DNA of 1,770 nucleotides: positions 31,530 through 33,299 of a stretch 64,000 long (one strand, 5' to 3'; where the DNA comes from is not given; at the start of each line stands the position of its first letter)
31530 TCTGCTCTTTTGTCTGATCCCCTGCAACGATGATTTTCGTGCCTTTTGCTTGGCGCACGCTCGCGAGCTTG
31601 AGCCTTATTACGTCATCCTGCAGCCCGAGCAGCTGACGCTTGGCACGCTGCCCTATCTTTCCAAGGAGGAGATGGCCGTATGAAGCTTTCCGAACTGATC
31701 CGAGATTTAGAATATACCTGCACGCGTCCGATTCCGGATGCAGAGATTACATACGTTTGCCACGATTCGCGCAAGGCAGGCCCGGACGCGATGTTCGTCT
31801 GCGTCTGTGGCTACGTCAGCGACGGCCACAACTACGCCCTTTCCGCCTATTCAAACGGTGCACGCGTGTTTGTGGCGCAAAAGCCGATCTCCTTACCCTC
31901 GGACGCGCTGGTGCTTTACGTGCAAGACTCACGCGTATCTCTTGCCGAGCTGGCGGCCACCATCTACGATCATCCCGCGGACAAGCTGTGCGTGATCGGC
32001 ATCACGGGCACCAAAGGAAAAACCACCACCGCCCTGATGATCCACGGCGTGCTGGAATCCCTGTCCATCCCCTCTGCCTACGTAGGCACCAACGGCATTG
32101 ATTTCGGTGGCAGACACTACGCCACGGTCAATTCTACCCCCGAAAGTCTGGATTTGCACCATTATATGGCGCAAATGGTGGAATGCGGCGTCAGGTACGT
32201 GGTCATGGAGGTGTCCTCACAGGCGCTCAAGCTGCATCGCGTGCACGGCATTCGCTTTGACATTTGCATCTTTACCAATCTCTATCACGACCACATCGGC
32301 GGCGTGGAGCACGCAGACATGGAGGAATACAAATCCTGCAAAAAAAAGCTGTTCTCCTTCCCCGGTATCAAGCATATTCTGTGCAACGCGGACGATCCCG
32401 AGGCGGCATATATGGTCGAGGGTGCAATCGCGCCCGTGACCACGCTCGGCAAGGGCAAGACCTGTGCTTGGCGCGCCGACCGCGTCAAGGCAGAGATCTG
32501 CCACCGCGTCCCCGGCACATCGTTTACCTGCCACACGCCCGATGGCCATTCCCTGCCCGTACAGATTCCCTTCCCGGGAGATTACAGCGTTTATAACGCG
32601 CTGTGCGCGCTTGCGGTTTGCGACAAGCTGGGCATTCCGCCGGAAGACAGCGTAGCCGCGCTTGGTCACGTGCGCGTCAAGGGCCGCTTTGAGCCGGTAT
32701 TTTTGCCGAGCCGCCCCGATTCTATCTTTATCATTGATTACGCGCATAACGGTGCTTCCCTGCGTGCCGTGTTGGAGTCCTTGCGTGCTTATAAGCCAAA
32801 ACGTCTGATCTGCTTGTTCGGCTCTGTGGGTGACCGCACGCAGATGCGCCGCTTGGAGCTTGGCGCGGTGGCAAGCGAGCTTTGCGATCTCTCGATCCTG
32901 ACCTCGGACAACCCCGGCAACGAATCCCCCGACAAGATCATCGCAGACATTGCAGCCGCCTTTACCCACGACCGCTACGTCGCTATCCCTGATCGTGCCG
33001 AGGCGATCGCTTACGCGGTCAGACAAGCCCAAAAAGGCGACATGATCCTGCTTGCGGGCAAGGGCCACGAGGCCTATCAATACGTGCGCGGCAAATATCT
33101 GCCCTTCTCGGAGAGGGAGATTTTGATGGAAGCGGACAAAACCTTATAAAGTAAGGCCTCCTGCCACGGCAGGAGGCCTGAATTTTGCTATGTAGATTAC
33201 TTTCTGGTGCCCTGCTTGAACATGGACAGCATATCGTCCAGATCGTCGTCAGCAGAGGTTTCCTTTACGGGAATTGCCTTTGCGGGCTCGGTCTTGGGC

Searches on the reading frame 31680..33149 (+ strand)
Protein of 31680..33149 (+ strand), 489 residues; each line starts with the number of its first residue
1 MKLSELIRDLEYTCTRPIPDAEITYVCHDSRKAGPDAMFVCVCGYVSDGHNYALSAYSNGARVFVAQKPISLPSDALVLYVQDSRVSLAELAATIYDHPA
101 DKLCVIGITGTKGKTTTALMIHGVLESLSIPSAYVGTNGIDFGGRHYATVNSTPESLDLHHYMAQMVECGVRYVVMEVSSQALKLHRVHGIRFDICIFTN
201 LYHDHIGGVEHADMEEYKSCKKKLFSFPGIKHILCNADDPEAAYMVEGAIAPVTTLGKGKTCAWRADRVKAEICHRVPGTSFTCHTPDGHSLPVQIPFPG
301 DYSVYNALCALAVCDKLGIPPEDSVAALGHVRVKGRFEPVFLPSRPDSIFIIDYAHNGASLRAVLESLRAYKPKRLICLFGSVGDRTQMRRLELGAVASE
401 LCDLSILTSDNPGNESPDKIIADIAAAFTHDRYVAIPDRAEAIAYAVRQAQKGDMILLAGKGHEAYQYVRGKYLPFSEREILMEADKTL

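Call 79: search_protein_families(library=pfam, proteins=[window:31680-33149:+], max_evalue=0.00001)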
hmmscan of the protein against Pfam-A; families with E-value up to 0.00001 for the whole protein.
window:31680-33149:+ (489 aa): 3 families
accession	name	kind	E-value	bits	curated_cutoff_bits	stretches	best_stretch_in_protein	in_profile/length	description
PF08245.18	Mur_ligase_M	-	2.6e-43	148.8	24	1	108-314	1-200/200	Mur ligase middle domain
PF02875.26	Mur_ligase_C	-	7.9e-32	111.2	28.4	1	335-462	1-127/127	Mur ligase, glutamate ligase domain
PF01225.30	Mur_ligase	-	9.3e-07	29.6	21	1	22-92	1-91/95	Mur ligase family, catalytic domain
